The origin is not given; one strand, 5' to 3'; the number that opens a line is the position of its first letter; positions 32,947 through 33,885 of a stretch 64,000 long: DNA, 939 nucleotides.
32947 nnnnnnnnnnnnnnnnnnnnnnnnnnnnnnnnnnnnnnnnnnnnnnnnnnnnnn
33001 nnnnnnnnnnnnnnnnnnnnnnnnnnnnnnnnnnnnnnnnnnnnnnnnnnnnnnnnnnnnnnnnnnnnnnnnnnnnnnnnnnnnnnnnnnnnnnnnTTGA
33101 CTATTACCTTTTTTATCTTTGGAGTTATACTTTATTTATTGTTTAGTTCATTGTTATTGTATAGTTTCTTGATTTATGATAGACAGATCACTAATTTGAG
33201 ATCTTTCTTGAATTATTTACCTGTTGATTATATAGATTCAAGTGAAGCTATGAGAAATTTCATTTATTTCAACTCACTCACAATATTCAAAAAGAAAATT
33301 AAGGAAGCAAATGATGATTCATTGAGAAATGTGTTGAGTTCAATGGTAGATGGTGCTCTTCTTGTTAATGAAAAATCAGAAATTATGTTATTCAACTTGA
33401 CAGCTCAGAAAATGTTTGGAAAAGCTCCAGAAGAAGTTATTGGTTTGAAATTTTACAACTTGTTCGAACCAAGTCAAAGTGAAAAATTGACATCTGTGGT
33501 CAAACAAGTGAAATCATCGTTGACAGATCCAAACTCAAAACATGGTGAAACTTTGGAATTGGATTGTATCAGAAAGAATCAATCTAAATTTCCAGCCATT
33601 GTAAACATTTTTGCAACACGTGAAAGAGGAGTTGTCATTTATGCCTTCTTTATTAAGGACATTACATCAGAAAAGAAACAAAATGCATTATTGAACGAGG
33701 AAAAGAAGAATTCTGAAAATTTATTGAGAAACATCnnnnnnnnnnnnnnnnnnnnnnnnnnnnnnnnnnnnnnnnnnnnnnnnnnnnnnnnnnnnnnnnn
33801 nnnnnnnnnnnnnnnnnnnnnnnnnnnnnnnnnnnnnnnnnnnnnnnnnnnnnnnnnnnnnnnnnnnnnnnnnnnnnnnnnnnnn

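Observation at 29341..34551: Giant intronless polytopic PAS-cyclase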

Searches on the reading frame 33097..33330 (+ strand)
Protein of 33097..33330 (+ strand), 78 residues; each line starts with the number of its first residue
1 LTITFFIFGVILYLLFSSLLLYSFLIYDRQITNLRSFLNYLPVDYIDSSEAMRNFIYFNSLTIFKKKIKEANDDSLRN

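Call 83: search_protein_families(library=pfam, proteins=[window:33097-33330:+], max_evalue=1)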
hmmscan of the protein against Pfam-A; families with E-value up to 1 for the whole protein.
window:33097-33330:+ (78 aa): 2 families
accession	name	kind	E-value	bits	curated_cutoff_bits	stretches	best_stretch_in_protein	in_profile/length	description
PF10840.13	DUF2645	-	0.019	16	25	1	2-70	4-73/98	Protein of unknown function (DUF2645)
PF10833.13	DUF2572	-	0.93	9.6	23.8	0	47-72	79-104/219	Protein of unknown function (DUF2572)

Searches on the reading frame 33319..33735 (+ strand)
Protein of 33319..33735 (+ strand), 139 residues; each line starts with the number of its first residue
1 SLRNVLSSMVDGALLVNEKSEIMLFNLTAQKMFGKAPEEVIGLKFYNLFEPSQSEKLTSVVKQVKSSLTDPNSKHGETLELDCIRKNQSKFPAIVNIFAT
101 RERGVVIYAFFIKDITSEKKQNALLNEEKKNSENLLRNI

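Call 40: search_solved_structures(query=window:33319-33735:+, max_evalue=0.1, show_alignments=4)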
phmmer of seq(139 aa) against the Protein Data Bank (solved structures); distinct sequences matched with E-value up to 0.1: 16.
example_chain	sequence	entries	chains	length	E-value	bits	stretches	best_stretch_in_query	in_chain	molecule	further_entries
1v9y_A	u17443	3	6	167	2.4e-05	27.8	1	9-121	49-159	Heme pas sensor protein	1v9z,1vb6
1y28_A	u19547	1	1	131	4.5e-05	26.9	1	2-127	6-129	Sensor protein fixL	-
8js5_A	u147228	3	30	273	5.2e-05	26.7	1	2-127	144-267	Sensor protein FixL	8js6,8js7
1dp6_A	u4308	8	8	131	5.5e-05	26.7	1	2-127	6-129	FIXL PROTEIN | SENSOR PROTEIN FIXL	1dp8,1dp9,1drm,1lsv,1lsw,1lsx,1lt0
1s66_L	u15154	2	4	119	5.9e-05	26.6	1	9-49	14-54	Hypothetical protein yddU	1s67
2cmn_A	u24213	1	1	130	8e-05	26.1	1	2-127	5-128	SENSOR PROTEIN FIXL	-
9clo_A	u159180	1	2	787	0.00028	24.4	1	9-121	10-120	Oxygen sensor protein DosP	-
9bgv_A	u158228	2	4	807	0.0003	24.3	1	9-121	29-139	Oxygen sensor protein DosP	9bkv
9cmf_A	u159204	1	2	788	0.00036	24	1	9-120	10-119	Oxygen sensor protein DosP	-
9cdr_A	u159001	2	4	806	0.00038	24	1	9-120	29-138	Oxygen sensor protein DosP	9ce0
4mn5_A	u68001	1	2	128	0.00095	22.7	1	2-77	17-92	Sensor protein kinase WalK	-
7duc_A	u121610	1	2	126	0.00096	22.7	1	2-77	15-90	Sensor protein kinase WalK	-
4mn6_A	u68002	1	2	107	0.0012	22.4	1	4-77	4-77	Sensor protein kinase WalK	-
1d06_A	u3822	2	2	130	0.0025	21.3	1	2-116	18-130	nitrogen fixation regulatory protein fixL | FIXL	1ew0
1xj4_A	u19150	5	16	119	0.0028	21.2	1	11-127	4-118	Sensor protein fixL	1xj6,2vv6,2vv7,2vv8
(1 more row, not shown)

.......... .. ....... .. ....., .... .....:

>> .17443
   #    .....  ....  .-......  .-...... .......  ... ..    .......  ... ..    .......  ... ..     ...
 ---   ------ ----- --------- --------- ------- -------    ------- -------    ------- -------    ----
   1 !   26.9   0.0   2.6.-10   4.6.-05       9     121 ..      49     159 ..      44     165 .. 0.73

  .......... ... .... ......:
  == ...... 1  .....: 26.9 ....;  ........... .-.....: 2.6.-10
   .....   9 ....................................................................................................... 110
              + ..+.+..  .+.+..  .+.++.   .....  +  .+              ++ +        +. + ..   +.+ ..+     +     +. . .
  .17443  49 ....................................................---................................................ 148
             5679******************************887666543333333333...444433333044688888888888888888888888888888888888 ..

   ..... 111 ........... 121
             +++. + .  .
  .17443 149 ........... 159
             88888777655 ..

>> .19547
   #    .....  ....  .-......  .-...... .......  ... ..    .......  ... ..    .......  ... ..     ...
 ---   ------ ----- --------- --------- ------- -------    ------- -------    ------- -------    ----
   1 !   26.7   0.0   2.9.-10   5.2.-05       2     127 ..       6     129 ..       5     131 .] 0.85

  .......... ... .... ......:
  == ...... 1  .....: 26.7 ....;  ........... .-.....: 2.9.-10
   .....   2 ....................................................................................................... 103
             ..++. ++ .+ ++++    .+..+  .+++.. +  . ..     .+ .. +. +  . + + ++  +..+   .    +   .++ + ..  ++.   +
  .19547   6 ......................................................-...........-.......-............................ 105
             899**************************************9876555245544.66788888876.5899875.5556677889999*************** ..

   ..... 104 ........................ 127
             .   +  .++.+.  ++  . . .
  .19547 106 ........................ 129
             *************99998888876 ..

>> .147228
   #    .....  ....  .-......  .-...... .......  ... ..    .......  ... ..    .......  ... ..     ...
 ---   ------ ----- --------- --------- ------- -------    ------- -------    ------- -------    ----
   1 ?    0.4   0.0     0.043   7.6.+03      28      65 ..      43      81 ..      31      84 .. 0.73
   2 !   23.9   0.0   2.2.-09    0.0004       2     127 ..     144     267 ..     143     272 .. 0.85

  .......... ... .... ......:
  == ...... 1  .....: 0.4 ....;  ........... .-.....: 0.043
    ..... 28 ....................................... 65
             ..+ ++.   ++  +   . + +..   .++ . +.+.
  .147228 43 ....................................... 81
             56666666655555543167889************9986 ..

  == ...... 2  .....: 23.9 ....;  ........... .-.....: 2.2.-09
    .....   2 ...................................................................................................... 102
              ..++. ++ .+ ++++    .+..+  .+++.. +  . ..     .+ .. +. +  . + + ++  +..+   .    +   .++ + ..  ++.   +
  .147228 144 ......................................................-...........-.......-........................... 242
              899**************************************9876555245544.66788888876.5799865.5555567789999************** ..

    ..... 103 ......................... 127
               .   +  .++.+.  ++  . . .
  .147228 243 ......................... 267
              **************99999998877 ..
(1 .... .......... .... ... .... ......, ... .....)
